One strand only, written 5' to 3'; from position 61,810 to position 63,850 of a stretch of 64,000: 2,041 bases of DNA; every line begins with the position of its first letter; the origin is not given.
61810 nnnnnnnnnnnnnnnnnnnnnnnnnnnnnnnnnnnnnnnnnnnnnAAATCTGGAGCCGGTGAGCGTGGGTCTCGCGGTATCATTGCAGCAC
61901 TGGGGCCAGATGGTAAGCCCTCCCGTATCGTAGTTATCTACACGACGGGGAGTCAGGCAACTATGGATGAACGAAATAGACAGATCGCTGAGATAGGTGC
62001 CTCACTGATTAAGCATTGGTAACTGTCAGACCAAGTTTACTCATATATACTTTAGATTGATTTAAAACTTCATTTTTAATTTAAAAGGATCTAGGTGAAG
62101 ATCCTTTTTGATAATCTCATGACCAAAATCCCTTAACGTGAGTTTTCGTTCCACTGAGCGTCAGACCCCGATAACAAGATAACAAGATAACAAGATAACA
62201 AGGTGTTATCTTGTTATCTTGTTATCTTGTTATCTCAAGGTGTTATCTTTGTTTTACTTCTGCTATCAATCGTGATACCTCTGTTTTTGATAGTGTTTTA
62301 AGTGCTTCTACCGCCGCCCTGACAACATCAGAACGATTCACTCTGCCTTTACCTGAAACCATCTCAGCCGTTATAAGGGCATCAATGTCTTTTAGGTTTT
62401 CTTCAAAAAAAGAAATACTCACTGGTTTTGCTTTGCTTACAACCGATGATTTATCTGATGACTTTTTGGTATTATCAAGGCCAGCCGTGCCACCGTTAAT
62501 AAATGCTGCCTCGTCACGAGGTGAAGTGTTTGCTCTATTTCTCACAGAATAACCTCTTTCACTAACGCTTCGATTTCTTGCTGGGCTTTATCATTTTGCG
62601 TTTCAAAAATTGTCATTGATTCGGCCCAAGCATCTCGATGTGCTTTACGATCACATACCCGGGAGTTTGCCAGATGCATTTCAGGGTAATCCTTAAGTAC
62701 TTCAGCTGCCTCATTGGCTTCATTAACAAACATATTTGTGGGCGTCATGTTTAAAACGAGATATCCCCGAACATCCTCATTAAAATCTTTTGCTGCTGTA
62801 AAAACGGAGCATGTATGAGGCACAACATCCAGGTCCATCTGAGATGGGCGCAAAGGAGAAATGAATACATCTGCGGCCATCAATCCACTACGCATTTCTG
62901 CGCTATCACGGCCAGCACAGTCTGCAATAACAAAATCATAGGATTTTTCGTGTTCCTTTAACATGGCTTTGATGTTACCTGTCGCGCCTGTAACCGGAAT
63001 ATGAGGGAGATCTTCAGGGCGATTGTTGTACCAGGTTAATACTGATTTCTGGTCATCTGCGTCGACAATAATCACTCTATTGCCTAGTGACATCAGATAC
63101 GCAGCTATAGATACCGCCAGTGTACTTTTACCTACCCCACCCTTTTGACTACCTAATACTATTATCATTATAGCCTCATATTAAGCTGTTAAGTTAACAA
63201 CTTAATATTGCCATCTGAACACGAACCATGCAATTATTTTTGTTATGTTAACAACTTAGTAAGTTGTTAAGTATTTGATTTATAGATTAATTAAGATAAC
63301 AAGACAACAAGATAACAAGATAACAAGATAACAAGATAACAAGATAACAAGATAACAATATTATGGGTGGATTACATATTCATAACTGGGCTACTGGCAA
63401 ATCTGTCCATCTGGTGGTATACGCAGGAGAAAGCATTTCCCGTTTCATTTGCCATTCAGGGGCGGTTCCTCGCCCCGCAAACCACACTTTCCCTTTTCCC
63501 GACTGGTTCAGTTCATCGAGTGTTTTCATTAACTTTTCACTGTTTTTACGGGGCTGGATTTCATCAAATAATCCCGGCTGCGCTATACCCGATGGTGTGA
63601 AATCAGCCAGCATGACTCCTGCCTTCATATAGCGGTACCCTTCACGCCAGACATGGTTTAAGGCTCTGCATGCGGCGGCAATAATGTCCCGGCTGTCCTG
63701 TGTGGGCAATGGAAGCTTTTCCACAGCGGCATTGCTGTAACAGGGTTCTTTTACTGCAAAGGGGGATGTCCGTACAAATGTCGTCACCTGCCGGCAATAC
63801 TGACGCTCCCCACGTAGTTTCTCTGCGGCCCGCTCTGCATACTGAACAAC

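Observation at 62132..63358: Partition locus has 8-bp iteron arrays on both sides, and the Tn2 repeat abuts the downstream array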

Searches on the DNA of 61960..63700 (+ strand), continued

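Call 24: search_dna_similar(query=window:61960-62420:+, collection=plasmids, mode=near, max_rows=60, rows=best)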
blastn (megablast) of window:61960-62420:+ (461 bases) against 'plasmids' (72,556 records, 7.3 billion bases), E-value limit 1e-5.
The search stops at 5000 records and this limit was reached: more records match than are counted here, and every count below describes the 5000 best-scoring records only.
Records with a match: at least 5000; places in all: 12816; records where one place covers at least 80% of the query: 47.
Best place of each record, by identity: >=99% 4325; 95-99% 565; 90-95% 110.
By first word of the organism name: Klebsiella 2045; Escherichia 1870; Salmonella 409; Enterobacter 234; Shigella 111; Citrobacter 109; Neisseria 37; Aeromonas 29; Serratia 24; uncultured 16; and 24 more.
By predicted mobility (MOB-suite, as given by PLSDB): conjugative 3448; mobilizable 1021; non-mobilizable 531.
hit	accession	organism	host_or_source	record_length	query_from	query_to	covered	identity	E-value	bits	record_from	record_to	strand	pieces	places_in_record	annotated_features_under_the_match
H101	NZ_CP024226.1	Escherichia coli O169:H41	-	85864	1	461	100%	100.0%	0e+0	852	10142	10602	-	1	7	hypothetical protein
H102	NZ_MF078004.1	Escherichia coli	Homo sapiens,stool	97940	1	461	100%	100.0%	0e+0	852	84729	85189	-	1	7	hypothetical protein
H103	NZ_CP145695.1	Escherichia coli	-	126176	1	461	100%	100.0%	0e+0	852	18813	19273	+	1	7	hypothetical protein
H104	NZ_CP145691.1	Escherichia coli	Homo sapiens,stool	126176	1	461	100%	100.0%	0e+0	852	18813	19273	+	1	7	hypothetical protein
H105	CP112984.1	Escherichia ruysiae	Homo sapiens,stool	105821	1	461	100%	100.0%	0e+0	852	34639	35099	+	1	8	hypothetical protein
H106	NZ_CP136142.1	Salmonella enterica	Homo sapiens,feces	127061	1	461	100%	100.0%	0e+0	852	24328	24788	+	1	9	hypothetical protein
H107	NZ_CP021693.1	Escherichia coli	-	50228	1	461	100%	99.8%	4e-128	908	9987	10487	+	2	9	hypothetical protein | broad-spectrum class A beta-lactamase TEM-1 | blaTEM-1: broad-spectrum class A beta-lactamase TEM-1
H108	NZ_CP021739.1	Escherichia coli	-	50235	1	461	100%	99.8%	4e-128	908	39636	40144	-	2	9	hypothetical protein | broad-spectrum class A beta-lactamase TEM-1 | blaTEM-1: broad-spectrum class A beta-lactamase TEM-1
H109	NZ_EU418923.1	Escherichia coli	Homo sapiens,urine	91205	1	461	100%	99.8%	4e-128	908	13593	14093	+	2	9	hypothetical protein | broad-spectrum class A beta-lactamase TEM-1 | blaTEM-1: broad-spectrum class A beta-lactamase TEM-1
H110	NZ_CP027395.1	Escherichia coli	Homo sapiens,stool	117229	1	461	100%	99.6%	2e-126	903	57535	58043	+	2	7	hypothetical protein | broad-spectrum class A beta-lactamase TEM-1 | blaTEM-1: broad-spectrum class A beta-lactamase TEM-1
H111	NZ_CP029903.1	Salmonella enterica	-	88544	1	461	100%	99.6%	2e-126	903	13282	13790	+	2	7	hypothetical protein | broad-spectrum class A beta-lactamase TEM-1 | blaTEM-1: broad-spectrum class A beta-lactamase TEM-1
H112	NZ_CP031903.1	Escherichia coli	Homo sapiens,Clinical: Human (Homo ...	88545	1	461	100%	99.6%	2e-126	903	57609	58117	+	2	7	hypothetical protein | broad-spectrum class A beta-lactamase TEM-1 | blaTEM-1: broad-spectrum class A beta-lactamase TEM-1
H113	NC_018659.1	Escherichia coli O104:H4 str. 2011C-3493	-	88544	1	461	100%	99.6%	2e-126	903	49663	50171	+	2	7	hypothetical protein | broad-spectrum class A beta-lactamase TEM-1 | blaTEM-1: broad-spectrum class A beta-lactamase TEM-1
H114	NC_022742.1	Escherichia coli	Homo sapiens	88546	1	461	100%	99.6%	2e-126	903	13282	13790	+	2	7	hypothetical protein | broad-spectrum class A beta-lactamase TEM-1 | blaTEM-1: broad-spectrum class A beta-lactamase TEM-1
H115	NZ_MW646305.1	Escherichia coli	-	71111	1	461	100%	99.6%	2e-126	903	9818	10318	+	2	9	hypothetical protein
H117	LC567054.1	Escherichia coli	Sus scrofa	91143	1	461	100%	99.6%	2e-126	903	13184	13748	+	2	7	hypothetical protein | blaTEM-1: broad-spectrum class A beta-lactamase TEM-1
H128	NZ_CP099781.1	Shigella sonnei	Homo sapiens,whole genome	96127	1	461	100%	98.3%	0e+0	815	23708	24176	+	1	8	hypothetical protein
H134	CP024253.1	Escherichia coli O182:H21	-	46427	1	461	100%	97.2%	2e-107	788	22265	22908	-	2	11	TEM-185: TEM beta-lactamase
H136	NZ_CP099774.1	Shigella sonnei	Homo sapiens,whole genome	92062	1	461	100%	95.9%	3e-105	741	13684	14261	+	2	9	hypothetical protein | broad-spectrum class A beta-lactamase TEM-1 | blaTEM-1: broad-spectrum class A beta-lactamase TEM-1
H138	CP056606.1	Escherichia coli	culture,Wastewater influent sample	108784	1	461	100%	95.7%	0e+0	736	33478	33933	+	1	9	hypothetical protein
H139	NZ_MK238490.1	Salmonella enterica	Homo sapiens,feces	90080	1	461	100%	95.2%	0e+0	717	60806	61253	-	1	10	hypothetical protein | TEM-1: TEM beta-lactamase | blaTEM: TEM family class A beta-lactamase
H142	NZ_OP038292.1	Shigella sonnei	-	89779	1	461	100%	94.4%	0e+0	725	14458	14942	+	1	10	hypothetical protein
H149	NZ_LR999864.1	Escherichia coli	Branta leucopsis fecal sample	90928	173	461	63%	99.7%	3e-100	531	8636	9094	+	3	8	hypothetical protein | Tn3-like element Tn3 family transposase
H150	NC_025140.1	Escherichia coli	Homo sapiens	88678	173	461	63%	93.4%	1e-94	424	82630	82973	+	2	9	hypothetical protein | Tn3-like element Tn3 family transposase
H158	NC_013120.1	Escherichia coli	-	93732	1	243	53%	100.0%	3e-105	450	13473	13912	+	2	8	broad-spectrum class A beta-lactamase TEM-1 | blaTEM-1: broad-spectrum class A beta-lactamase TEM-1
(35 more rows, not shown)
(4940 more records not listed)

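Call 25: search_dna_similar(query=L003:3786-4330:+, collection=plasmids, mode=near, max_rows=60, rows=spread)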
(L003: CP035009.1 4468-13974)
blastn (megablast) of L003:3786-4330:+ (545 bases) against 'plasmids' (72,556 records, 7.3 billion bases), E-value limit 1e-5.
Records with a match: 2119; places in all: 2203; records where one place covers at least 80% of the query: 437.
Best place of each record, by identity: >=99% 31; 95-99% 1427; 90-95% 641; 80-90% 20.
By first word of the organism name: Escherichia 1247; Klebsiella 473; Salmonella 208; Shigella 166; Citrobacter 11; Enterobacter 9; Edwardsiella 2; Proteus 1; uncultured 1; Morganella 1.
By predicted mobility (MOB-suite, as given by PLSDB): conjugative 1760; mobilizable 269; non-mobilizable 90.
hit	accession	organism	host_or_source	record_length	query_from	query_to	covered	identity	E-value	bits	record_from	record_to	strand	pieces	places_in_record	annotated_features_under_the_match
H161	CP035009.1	Shigella sonnei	Homo sapiens,Stools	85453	1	545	100%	100.0%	0e+0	1007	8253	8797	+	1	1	Par-like protein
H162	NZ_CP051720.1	Escherichia coli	Homo sapiens,whole organism,rectal swab ...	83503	1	545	100%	98.0%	0e+0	946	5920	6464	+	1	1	hypothetical protein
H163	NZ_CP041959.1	Escherichia coli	Homo sapiens,urine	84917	1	545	100%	97.3%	1e-173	927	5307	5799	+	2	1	hypothetical protein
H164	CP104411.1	Shigella sonnei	Homo sapiens,human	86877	1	545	98%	98.3%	8e-171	933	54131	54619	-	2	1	hypothetical protein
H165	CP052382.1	Klebsiella pneumoniae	Homo sapiens,blood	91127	1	545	100%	95.8%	8e-151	880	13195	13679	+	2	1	hypothetical protein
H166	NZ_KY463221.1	Escherichia coli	-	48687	1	545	100%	95.6%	1e-153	899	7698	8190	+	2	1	hypothetical protein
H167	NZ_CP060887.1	Escherichia coli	Homo sapiens,urine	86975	1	545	100%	95.4%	2e-156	917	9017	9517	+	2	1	hypothetical protein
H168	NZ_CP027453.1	Escherichia coli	Homo sapiens,stool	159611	4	545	99%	95.6%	0e+0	863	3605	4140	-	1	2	hypothetical protein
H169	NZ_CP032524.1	Shigella sonnei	-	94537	1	545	100%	94.3%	0e+0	848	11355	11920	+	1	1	hypothetical protein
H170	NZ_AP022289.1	Escherichia coli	-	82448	1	545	98%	96.1%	5e-148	862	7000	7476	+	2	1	hypothetical protein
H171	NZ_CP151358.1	Shigella sonnei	-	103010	4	545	97%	95.7%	5e-148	846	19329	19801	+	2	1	hypothetical protein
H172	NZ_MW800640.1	Escherichia coli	-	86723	88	545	84%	97.4%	0e+0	840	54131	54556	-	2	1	hypothetical protein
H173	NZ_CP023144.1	Escherichia coli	food,raw milk cheese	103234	88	545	84%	93.0%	0e+0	647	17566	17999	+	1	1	hypothetical protein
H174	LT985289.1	Escherichia coli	-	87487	150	545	73%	92.5%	1e-158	566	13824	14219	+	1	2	conserved protein of unknown function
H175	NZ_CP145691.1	Escherichia coli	Homo sapiens,stool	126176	250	545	54%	99.7%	2e-151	542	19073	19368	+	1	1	hypothetical protein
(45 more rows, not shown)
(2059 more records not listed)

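Call 26: get_annotated_region(hit=H162, flank=1400)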
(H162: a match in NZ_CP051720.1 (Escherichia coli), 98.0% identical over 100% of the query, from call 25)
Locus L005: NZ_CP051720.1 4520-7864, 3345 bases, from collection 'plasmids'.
description: Escherichia coli strain SCU-116 plasmid pSCU-116-1, complete sequence
organism: Escherichia coli (NCBI taxid 562)
taxonomy: Bacteria; Pseudomonadota; Gammaproteobacteria; Enterobacterales; Enterobacteriaceae; Escherichia; Escherichia coli
host: -; source: Homo sapiens,whole organism,rectal swab from healthy college student; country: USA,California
typing (MOB-suite, as given by PLSDB): conjugative; replicon IncK2/Z; relaxase MOBP; mating-pair formation MPF_I
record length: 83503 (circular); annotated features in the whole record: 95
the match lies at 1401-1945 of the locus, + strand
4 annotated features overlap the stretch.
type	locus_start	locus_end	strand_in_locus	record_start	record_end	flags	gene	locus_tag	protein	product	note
CDS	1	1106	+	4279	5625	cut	yagA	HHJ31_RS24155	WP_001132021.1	protein YagA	-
CDS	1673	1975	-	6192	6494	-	-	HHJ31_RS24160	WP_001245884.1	hypothetical protein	-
CDS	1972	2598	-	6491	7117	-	-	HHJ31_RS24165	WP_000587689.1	ParA family plasmid-partitioning AAA ATPase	-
CDS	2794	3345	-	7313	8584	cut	-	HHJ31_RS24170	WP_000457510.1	Y-family DNA polymerase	-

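Call 27: get_annotated_region(hit=H163, flank=1400)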
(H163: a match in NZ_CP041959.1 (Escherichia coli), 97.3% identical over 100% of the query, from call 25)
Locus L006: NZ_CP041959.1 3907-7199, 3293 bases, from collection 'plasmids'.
description: Escherichia coli strain EC2 plasmid pEC2_4, complete sequence
organism: Escherichia coli (NCBI taxid 562)
taxonomy: Bacteria; Pseudomonadota; Gammaproteobacteria; Enterobacterales; Enterobacteriaceae; Escherichia; Escherichia coli
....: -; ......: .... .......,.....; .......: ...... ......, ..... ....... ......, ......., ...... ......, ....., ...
typing (MOB-suite, as given by PLSDB): conjugative; replicon IncI-gamma/K1; relaxase MOBP; mating-pair formation MPF_I
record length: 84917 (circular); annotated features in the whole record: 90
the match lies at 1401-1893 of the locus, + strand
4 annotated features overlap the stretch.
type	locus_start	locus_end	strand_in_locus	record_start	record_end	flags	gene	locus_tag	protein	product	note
CDS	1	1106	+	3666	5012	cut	yagA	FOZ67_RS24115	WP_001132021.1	protein YagA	-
CDS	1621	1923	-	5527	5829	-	-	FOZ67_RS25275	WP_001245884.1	hypothetical protein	-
CDS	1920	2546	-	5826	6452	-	-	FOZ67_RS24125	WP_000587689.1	ParA family plasmid-partitioning AAA ATPase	-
CDS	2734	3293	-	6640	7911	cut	-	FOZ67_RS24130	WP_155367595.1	Y-family DNA polymerase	-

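Call 28: get_annotated_region(hit=H166, flank=1400)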
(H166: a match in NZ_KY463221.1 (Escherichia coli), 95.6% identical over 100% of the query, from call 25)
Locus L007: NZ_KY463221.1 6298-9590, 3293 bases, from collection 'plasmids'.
description: Escherichia coli plasmid pCMY-42, complete sequence
organism: Escherichia coli (NCBI taxid 562)
taxonomy: Bacteria; Pseudomonadota; Gammaproteobacteria; Enterobacterales; Enterobacteriaceae; Escherichia; Escherichia coli
host: -; source: -; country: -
typing (MOB-suite, as given by PLSDB): conjugative; replicon IncI-gamma/K1; relaxase MOBP; mating-pair formation MPF_I
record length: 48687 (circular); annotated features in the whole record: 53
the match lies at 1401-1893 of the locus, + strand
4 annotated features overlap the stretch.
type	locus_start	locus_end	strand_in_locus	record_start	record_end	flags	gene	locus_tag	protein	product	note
CDS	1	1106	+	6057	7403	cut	yagA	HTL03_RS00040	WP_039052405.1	protein YagA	-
CDS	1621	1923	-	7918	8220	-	-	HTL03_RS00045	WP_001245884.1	hypothetical protein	-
CDS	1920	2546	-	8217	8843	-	-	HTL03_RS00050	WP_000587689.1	ParA family plasmid-partitioning AAA ATPase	-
CDS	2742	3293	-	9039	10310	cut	-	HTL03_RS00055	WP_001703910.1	Y-family DNA polymerase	-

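Call 29: get_annotated_region(hit=H167, flank=1400)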
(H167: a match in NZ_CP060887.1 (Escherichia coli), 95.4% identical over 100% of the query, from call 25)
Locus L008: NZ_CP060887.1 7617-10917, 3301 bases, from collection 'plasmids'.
description: Escherichia coli strain EC24 plasmid pEC24-3, complete sequence
organism: Escherichia coli (NCBI taxid 562)
taxonomy: Bacteria; Pseudomonadota; Gammaproteobacteria; Enterobacterales; Enterobacteriaceae; Escherichia; Escherichia coli
host: -; source: Homo sapiens,urine; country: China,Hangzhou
typing (MOB-suite, as given by PLSDB): conjugative; replicon IncI1/B/O; relaxase MOBP; mating-pair formation MPF_I
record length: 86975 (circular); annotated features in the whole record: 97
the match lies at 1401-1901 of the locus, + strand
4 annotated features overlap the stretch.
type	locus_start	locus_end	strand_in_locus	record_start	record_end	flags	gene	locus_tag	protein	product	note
CDS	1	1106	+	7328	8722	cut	yagA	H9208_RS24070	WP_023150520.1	protein YagA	-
CDS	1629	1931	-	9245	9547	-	-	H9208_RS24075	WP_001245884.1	hypothetical protein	-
CDS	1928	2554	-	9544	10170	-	-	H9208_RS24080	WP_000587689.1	ParA family plasmid-partitioning AAA ATPase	-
CDS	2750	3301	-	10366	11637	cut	-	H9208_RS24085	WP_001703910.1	Y-family DNA polymerase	-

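Call 30: get_annotated_region(hit=H168, flank=1400)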
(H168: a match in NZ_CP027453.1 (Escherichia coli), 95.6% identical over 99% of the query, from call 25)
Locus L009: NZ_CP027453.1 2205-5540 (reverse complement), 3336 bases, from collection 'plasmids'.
description: Escherichia coli strain 2014C-3338 plasmid unnamed, complete sequence
organism: Escherichia coli (NCBI taxid 562)
taxonomy: Bacteria; Pseudomonadota; Gammaproteobacteria; Enterobacterales; Enterobacteriaceae; Escherichia; Escherichia coli
host: -; source: Homo sapiens,stool; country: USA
typing (MOB-suite, as given by PLSDB): conjugative; replicon IncFIB,IncI-gamma/K1; relaxase MOBP,MOBP; mating-pair formation MPF_I
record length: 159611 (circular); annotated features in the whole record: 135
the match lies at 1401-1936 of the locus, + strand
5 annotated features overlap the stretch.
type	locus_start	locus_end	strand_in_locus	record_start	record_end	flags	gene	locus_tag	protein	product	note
CDS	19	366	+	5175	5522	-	-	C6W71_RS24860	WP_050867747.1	DUF6404 family protein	-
CDS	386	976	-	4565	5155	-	-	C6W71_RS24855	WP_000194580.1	hypothetical protein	-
CDS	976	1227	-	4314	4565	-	-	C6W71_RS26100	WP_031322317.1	hypothetical protein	-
CDS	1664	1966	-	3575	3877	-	-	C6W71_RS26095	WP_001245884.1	hypothetical protein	-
CDS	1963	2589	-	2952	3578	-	-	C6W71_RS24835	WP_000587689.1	ParA family plasmid-partitioning AAA ATPase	-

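Call 31: get_annotated_region(hit=H169, flank=1400)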
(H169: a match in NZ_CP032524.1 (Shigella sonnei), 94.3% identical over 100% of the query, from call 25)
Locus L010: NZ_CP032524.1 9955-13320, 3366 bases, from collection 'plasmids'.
description: Shigella sonnei strain AR_0030 plasmid unnamed1, complete sequence
organism: Shigella sonnei (NCBI taxid 624)
taxonomy: Bacteria; Pseudomonadota; Gammaproteobacteria; Enterobacterales; Enterobacteriaceae; Shigella; Shigella sonnei
host: -; source: -; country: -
typing (MOB-suite, as given by PLSDB): conjugative; replicon IncI-gamma/K1; relaxase MOBP; mating-pair formation MPF_I
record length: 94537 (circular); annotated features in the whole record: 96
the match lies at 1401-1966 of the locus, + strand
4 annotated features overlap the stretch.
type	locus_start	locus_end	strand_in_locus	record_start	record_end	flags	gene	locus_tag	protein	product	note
CDS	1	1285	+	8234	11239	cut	-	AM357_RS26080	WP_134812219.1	Tn3-like element Tn3 family transposase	GO:0006313 - DNA transposition [Evidence IEA]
CDS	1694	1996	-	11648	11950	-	-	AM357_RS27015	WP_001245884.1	hypothetical protein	-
CDS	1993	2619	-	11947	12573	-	-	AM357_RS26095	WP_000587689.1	ParA family plasmid-partitioning AAA ATPase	-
CDS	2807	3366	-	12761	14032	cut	-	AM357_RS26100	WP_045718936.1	Y-family DNA polymerase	-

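Call 32: get_annotated_region(hit=H170, flank=1400)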
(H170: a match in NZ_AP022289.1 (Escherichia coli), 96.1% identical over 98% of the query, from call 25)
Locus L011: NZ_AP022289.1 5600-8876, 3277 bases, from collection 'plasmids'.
description: Escherichia coli strain WP9-S17-ESBL-11 plasmid pWP9-S17-ESBL-11_2, complete sequence
organism: Escherichia coli (NCBI taxid 562)
taxonomy: Bacteria; Pseudomonadota; Gammaproteobacteria; Enterobacterales; Enterobacteriaceae; Escherichia; Escherichia coli
host: -; source: -; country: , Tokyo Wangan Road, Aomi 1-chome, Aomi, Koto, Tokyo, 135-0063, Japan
typing (MOB-suite, as given by PLSDB): conjugative; replicon IncI1/B/O; relaxase MOBP; mating-pair formation MPF_I
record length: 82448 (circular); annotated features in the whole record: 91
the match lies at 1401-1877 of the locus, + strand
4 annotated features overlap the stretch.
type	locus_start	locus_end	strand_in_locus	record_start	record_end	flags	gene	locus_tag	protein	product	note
CDS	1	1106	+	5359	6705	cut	yagA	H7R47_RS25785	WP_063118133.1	protein YagA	-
CDS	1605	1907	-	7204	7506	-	-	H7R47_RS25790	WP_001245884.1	hypothetical protein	-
CDS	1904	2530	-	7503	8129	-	-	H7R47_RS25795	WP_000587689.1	ParA family plasmid-partitioning AAA ATPase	-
CDS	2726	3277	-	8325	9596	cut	-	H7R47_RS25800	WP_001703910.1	Y-family DNA polymerase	-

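Call 33: get_annotated_region(hit=H173, flank=1400)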
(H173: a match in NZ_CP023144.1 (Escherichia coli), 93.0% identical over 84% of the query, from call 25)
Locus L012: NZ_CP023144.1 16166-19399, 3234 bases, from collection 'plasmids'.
description: Escherichia coli strain CFSAN061770 plasmid pEGY2, complete sequence
organism: Escherichia coli (NCBI taxid 562)
taxonomy: Bacteria; Pseudomonadota; Gammaproteobacteria; Enterobacterales; Enterobacteriaceae; Escherichia; Escherichia coli
host: -; source: food,raw milk cheese; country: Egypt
typing (MOB-suite, as given by PLSDB): conjugative; replicon IncK2/Z; relaxase MOBP; mating-pair formation MPF_I
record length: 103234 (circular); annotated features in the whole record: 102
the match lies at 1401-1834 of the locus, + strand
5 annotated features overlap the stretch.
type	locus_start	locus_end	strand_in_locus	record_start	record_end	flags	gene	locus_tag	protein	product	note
CDS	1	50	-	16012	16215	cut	-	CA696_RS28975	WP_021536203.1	PerC family transcriptional regulator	-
CDS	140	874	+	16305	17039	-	-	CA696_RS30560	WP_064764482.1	helix-turn-helix domain-containing protein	GO:0006355 - regulation of DNA-templated transcription [Evidence IEA]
CDS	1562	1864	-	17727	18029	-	-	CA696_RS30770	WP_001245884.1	hypothetical protein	-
CDS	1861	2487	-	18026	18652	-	-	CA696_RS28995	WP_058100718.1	ParA family plasmid-partitioning AAA ATPase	-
CDS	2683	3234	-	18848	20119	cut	-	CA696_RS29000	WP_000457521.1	Y-family DNA polymerase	-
